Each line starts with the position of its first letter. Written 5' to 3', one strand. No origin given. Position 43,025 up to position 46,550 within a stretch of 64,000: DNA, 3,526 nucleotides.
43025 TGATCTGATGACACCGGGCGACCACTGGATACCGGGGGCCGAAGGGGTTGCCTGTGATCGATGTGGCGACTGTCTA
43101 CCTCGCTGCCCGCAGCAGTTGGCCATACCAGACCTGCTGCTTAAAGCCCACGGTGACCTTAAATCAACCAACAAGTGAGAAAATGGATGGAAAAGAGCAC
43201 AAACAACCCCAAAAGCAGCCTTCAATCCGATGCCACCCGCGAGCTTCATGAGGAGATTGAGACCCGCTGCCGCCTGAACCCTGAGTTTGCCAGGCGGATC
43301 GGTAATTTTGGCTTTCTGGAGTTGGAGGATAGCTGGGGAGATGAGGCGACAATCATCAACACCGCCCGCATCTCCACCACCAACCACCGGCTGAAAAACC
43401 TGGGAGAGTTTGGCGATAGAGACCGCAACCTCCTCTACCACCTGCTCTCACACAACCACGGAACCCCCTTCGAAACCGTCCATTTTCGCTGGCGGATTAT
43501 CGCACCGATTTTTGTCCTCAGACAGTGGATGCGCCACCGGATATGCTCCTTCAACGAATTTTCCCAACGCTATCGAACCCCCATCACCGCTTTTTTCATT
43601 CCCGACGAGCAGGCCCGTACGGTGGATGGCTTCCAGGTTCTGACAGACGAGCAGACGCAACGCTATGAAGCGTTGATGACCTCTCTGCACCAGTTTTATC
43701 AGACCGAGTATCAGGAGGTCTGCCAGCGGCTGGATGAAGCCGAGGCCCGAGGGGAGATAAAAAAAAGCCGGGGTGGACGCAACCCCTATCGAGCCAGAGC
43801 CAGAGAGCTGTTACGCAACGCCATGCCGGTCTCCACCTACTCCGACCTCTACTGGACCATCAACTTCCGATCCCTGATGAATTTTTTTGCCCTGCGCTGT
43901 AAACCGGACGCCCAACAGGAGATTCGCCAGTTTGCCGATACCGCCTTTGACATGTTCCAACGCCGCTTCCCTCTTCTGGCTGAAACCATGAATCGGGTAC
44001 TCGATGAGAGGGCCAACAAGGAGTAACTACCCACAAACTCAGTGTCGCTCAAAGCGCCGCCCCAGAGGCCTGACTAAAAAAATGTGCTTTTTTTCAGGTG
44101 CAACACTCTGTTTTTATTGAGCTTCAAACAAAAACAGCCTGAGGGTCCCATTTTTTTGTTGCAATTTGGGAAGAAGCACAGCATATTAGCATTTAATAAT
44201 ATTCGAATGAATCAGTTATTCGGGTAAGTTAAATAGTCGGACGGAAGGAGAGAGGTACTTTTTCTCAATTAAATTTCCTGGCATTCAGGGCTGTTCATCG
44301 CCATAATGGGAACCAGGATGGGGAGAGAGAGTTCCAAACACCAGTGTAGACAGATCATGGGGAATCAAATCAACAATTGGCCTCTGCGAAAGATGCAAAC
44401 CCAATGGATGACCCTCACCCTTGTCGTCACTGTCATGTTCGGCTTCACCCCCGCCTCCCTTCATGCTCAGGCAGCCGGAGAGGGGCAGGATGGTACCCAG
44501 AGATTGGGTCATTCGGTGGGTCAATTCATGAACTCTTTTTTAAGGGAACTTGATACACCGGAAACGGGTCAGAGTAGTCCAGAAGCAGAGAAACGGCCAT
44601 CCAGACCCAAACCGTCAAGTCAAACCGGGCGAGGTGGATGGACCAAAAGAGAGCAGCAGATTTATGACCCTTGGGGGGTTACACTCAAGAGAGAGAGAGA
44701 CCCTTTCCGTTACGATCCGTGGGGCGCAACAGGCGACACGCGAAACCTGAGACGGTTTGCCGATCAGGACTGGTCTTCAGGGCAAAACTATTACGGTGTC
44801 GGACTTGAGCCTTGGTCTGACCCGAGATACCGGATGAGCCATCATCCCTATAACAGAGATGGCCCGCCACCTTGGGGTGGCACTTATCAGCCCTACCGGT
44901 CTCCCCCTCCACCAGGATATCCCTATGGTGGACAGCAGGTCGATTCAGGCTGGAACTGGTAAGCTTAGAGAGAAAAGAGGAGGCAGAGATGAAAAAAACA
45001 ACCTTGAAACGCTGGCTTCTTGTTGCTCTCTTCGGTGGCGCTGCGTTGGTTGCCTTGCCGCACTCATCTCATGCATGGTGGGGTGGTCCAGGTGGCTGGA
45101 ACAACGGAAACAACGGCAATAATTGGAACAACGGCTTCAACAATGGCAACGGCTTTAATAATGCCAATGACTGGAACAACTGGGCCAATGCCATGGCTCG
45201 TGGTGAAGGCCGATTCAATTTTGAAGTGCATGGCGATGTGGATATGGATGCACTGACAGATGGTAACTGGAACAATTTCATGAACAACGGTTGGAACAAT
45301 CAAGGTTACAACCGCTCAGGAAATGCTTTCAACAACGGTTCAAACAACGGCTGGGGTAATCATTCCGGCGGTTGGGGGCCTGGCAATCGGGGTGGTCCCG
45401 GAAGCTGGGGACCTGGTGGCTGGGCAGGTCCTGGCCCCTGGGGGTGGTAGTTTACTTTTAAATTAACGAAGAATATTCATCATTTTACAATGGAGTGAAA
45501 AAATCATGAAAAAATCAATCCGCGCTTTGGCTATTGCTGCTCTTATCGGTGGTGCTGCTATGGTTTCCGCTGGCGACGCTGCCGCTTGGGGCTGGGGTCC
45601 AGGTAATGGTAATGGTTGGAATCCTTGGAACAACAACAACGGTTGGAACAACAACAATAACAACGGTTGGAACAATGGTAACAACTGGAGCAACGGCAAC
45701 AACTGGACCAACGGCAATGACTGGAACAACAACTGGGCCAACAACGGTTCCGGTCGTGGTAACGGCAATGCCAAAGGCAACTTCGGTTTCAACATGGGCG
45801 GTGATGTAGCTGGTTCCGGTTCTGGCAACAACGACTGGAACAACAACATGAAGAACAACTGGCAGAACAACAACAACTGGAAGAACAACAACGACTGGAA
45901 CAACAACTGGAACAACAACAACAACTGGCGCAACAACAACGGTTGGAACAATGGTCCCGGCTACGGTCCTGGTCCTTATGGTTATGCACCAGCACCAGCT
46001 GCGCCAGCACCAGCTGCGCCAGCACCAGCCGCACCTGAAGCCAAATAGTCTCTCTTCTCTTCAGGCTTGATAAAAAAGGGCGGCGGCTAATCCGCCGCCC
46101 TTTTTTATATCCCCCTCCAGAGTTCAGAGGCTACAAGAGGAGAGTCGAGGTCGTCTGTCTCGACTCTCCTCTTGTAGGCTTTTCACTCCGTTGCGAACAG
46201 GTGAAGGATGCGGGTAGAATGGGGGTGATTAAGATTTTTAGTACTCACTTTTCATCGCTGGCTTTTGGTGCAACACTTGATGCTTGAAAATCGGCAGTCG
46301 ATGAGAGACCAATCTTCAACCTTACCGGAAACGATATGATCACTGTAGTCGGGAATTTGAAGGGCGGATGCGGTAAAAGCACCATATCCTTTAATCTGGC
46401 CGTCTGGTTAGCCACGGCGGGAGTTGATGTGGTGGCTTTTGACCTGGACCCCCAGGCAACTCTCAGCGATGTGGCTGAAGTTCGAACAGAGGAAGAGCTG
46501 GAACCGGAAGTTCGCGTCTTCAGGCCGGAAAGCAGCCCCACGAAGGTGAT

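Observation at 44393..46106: Operon of three Sec-exported low-complexity proteins, including two extreme Asn/Trp/Gly repeat paralogs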

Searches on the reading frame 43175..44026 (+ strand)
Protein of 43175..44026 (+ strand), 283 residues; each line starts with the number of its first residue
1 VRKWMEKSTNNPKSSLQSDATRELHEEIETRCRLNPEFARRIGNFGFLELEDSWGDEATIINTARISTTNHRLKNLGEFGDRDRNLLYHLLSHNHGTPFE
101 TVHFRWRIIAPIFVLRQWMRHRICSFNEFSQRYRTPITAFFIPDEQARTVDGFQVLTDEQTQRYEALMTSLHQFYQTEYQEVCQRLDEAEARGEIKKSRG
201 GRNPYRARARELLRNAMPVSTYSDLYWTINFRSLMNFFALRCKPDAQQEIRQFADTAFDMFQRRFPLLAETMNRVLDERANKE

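Call 24: search_protein_families(library=pfam, proteins=[window:43175-44026:+], max_evalue=0.001)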
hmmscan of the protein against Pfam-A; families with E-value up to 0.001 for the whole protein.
window:43175-44026:+ (283 aa): 1 family
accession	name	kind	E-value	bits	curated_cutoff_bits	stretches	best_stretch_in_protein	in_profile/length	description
PF02511.20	Thy1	-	6.5e-47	160.2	24.8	1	50-266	2-190/191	Thymidylate synthase complementing protein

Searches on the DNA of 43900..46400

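Call 75: search_rna_families(source=window, start=43900, end=46400, threshold=evalue, max_evalue=1)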
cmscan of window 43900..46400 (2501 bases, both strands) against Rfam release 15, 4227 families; matches with E-value up to 1: 13.
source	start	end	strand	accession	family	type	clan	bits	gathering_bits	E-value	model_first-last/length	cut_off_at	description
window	46031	46108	+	RF02432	SpF25_sRNA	Gene; sRNA;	-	35.1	48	0.0022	1-102/102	no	Streptococcus sRNA SpF25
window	46069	46173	-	RF02346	ar35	Gene; sRNA;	-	33.3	45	0.00062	1-144/144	no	Alphaproteobacterial sRNA ar35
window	46069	46178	-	RF02274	AniS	Gene;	-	30.5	50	0.011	1-106/106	no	AniS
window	46126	46185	-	RF03607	mir-9447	Gene; miRNA;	-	30.1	67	0.0034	1-68/68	no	mir-9447 microRNA precursor family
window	46031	46108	+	RF00506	Thr_leader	Cis-reg; leader;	-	28.6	55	0.011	1-118/118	no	Threonine operon leader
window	46116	46191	+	RF03831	mir-627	Gene; miRNA;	-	26.4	86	0.0059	1-87/87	no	mir-627 microRNA precursor family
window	46066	46114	-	RF02056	STnc390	Gene; sRNA;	-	23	50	0.062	1-60/60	no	Salmonella sRNA STnc390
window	46050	46129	+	RF03509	mir-4660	Gene; miRNA;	-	22.2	87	0.26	1-86/86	no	mir-4660 microRNA precursor family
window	46072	46106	-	RF02767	Ysr186_sR026_CsrC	Gene; sRNA;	CL00106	20.7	279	0.013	267-302/305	no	Yersinia sRNA 186/sR026/CsrC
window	46070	46176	+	RF00516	ylbH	Cis-reg; leader;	-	19.9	50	0.28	1-122/122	no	ylbH leader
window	46072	46165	-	RF02345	ar15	Gene; sRNA;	CL00108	19.6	40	0.58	1-112/112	no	Alphaproteobacterial ar15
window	46063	46111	+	RF02056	STnc390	Gene; sRNA;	-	19.4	50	0.64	1-60/60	no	Salmonella sRNA STnc390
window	46072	46140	+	RF01730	Termite-leu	Cis-reg;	-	19.2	51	0.67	1-78/78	no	Termite-leu RNA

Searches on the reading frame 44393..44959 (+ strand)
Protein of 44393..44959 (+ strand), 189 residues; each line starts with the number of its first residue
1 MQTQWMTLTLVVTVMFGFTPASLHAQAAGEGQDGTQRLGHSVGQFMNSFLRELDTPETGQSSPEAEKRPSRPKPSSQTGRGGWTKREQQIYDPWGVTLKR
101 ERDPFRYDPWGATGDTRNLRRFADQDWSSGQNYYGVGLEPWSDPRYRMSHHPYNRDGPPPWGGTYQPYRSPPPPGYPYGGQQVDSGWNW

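Call 10: search_protein_families(library=pfam, proteins=[window:44393-44959:+], max_evalue=1)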
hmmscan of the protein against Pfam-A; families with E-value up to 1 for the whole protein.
window:44393-44959:+ (189 aa): 0 families

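Call 11: search_protein_families(library=ncbifam, proteins=[window:44393-44959:+], max_evalue=1)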
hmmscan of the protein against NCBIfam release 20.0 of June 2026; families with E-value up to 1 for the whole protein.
window:44393-44959:+ (189 aa): 1 family
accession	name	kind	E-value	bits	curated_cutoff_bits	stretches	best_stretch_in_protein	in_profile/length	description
NF033799.1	inhib_PhrA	subfamily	0.012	15.6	40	1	1-35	1-35/44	PhrA family phosphatase inhibitor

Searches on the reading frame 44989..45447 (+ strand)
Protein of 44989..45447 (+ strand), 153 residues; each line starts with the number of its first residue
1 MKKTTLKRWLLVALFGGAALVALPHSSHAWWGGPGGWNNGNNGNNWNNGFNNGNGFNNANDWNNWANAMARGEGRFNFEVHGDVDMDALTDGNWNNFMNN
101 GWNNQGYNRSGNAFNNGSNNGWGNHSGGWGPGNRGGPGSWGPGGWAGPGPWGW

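Call 10: search_protein_families(library=pfam, proteins=[window:44989-45447:+], max_evalue=1)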
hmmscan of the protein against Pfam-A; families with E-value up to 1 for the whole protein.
window:44989-45447:+ (153 aa): 1 family
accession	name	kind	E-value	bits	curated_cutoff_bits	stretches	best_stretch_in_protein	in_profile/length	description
PF13663.11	DUF4148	-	0.31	11.9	27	0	1-29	1-27/62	Domain of unknown function (DUF4148)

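Call 11: search_protein_families(library=ncbifam, proteins=[window:44989-45447:+], max_evalue=1)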
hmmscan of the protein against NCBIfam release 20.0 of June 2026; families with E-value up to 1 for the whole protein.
window:44989-45447:+ (153 aa): 0 families

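Call 13: find_homologous_proteins(query=window:44989-45447:+, max_evalue=0.001)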
Query window:44989-45447:+ (153 aa): 1 proteins with E <= 0.001 among 232 candidates.
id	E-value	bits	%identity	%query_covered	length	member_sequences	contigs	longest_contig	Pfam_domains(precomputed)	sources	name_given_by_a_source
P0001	1.4e-21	95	63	26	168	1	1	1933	-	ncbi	-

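Call 15: find_encoding_contigs(protein=P0001, flank=10000)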
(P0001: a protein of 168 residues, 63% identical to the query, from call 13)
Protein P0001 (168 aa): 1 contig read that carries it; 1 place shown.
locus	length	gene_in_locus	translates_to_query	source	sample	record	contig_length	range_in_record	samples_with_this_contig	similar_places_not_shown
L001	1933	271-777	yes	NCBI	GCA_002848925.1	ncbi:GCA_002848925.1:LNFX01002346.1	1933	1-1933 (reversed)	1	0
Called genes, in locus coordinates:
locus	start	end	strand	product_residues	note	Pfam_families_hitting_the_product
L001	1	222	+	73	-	?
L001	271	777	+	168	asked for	-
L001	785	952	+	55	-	-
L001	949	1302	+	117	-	-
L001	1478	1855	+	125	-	PF01656:CbiA, PF02374:ArsA_ATPase (weak), PF09140:MipZ, PF10609:ParA (weak), PF13614:AAA_31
